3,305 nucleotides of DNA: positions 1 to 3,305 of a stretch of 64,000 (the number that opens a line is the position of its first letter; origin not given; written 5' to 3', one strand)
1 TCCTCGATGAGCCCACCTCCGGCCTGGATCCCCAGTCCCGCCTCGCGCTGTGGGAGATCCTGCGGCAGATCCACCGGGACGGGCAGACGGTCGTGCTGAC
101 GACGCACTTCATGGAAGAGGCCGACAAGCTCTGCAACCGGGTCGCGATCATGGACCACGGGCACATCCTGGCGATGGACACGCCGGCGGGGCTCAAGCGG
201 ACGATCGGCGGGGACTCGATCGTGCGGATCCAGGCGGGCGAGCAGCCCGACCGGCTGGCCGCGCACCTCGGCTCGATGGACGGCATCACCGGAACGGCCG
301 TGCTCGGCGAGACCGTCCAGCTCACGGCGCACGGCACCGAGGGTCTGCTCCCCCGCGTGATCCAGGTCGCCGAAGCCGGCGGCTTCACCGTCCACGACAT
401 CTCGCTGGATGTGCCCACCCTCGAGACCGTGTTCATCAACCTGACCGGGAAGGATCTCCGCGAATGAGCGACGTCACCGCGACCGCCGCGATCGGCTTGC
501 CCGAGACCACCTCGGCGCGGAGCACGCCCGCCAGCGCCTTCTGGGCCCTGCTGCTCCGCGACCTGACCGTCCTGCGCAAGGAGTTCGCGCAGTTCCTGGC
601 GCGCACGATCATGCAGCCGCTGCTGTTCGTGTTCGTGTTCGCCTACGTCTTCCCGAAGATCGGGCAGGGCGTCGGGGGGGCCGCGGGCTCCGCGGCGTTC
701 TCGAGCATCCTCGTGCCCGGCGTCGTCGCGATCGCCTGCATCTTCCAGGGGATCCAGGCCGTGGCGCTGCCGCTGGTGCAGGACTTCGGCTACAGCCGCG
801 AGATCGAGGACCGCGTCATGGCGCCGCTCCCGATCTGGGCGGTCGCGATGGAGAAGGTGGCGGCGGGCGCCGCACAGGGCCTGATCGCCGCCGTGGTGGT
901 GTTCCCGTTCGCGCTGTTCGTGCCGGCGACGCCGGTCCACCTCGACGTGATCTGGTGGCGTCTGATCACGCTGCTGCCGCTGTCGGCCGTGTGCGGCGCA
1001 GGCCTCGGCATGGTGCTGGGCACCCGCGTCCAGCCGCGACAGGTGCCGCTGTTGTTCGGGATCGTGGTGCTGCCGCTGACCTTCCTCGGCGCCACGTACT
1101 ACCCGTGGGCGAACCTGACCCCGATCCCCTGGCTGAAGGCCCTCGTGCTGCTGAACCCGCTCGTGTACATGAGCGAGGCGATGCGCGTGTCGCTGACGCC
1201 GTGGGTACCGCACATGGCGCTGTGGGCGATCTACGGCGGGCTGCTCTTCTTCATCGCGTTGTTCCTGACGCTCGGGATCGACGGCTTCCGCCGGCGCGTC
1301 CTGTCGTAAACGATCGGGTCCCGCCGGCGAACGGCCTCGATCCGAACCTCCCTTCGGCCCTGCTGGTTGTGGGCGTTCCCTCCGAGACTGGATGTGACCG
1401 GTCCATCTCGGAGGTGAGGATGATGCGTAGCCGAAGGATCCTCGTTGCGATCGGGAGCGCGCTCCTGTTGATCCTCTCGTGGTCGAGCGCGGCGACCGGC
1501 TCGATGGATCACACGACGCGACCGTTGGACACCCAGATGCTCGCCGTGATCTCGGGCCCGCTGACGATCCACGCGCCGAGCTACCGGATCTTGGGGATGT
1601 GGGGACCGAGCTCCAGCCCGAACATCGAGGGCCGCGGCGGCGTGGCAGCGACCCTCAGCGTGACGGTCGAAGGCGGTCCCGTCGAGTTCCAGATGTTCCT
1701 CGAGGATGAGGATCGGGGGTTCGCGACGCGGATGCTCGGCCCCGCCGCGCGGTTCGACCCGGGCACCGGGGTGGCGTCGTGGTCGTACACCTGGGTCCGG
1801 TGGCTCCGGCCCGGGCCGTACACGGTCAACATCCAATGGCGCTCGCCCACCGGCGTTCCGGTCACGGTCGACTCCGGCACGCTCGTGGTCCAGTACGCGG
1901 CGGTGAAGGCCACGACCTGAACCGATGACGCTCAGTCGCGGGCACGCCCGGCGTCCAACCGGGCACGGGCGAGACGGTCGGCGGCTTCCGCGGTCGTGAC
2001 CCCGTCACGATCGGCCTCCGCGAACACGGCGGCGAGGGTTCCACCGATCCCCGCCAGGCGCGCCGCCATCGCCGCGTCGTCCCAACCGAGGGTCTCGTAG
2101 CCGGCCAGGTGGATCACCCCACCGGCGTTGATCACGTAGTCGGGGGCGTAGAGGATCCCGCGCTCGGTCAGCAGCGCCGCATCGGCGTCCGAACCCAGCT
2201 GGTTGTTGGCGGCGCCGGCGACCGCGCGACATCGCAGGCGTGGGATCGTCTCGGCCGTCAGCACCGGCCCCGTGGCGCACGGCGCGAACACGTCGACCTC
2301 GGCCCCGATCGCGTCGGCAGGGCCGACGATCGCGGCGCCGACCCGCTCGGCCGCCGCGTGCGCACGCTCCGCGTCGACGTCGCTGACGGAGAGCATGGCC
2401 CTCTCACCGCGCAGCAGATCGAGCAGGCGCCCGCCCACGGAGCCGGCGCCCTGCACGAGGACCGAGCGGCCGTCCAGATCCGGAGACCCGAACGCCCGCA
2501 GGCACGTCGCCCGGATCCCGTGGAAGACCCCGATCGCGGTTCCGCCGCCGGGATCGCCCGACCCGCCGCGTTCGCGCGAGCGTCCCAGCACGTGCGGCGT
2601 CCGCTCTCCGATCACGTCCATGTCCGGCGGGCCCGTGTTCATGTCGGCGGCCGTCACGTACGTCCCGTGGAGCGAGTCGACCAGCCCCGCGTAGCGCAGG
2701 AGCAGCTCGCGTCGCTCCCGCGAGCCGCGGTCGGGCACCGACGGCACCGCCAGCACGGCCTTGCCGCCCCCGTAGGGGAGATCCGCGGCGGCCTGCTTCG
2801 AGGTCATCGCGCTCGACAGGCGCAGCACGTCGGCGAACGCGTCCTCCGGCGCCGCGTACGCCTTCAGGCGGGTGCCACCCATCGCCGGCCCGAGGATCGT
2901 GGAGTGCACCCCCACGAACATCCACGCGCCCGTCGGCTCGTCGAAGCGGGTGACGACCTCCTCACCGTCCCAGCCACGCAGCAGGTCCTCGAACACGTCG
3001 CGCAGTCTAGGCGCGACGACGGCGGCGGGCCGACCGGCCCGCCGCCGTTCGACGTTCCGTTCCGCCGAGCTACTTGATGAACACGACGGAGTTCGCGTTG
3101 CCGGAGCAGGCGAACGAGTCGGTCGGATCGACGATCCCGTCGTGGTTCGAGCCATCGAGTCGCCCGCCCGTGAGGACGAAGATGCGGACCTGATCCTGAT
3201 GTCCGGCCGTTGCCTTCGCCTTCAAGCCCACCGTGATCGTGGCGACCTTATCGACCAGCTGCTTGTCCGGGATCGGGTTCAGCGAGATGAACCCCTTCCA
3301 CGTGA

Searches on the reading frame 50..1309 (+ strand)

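Call 45: search_protein_families(library=pfam, proteins=[window:50-1309:+], max_evalue=0.0001)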
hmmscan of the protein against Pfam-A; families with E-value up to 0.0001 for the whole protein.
window:50-1309:+ (419 aa): 1 family
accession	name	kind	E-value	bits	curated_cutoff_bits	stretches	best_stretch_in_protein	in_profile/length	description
PF01061.29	ABC2_membrane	-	2e-15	57.4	26.9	1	163-381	2-209/211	ABC-2 type transporter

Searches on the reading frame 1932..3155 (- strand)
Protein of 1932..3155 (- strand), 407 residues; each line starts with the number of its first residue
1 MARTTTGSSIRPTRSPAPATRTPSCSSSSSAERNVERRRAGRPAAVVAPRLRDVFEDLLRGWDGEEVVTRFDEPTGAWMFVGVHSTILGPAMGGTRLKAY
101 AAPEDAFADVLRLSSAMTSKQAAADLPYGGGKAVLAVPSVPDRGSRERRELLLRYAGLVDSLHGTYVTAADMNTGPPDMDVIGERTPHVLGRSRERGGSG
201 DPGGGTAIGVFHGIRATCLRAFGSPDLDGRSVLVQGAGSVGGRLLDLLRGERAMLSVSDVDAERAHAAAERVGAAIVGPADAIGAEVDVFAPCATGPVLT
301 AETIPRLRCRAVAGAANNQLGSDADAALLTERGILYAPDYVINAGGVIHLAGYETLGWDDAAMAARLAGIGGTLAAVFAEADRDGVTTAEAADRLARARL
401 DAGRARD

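Call 45: search_protein_families(library=pfam, proteins=[window:1932-3155:-], max_evalue=0.0001)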
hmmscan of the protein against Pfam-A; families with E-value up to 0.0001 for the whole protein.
window:1932-3155:- (407 aa): 2 families
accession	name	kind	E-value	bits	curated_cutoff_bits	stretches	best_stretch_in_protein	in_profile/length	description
PF02812.23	ELFV_dehydrog_N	-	7.2e-17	61.8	25.3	1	82-186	26-127/129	Glu/Leu/Phe/Val dehydrogenase, dimerisation domain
PF00208.27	ELFV_dehydrog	-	1.1e-15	58.4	23.4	1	283-368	108-200/241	Glutamate/Leucine/Phenylalanine/Valine dehydrogenase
